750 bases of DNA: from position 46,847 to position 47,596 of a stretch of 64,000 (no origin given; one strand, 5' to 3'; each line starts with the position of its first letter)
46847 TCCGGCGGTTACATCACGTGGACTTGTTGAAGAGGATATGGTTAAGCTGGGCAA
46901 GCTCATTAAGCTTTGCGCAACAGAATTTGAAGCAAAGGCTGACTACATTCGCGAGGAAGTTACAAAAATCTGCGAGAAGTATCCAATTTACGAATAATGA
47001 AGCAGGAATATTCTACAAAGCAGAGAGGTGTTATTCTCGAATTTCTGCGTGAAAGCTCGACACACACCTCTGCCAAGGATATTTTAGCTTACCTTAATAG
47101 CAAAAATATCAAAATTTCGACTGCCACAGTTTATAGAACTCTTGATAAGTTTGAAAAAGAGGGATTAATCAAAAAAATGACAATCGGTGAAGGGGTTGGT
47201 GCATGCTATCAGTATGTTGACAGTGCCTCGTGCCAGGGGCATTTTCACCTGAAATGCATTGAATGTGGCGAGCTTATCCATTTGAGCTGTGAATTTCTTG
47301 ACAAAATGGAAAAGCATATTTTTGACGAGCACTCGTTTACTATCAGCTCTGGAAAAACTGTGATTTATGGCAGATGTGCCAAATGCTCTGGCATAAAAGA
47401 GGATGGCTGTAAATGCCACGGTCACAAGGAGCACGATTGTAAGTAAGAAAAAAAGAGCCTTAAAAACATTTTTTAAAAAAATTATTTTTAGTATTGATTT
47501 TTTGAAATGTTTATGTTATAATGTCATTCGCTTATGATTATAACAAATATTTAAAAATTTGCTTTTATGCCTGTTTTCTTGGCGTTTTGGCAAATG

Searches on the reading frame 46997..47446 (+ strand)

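Call 60: search_protein_families(library=pfam, proteins=[window:46997-47446:+])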
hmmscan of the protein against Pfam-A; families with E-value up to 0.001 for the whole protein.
window:46997-47446:+ (149 aa): 4 families
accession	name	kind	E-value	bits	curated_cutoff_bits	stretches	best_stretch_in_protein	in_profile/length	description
PF01475.25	FUR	-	1.6e-23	83.6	23.1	1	6-120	6-117/121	Ferric uptake regulator family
PF07106.19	TBPIP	-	1.7e-05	25.1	22.8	1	11-64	4-54/62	TBPIP/Hop2 winged helix domain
PF08461.16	HTH_12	-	4.3e-05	23.8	21.4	1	13-62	3-52/66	Ribonuclease R winged-helix domain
PF16902.11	FokI_D3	-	0.00011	22.4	29.2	1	4-45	9-50/69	FokI, D3 domain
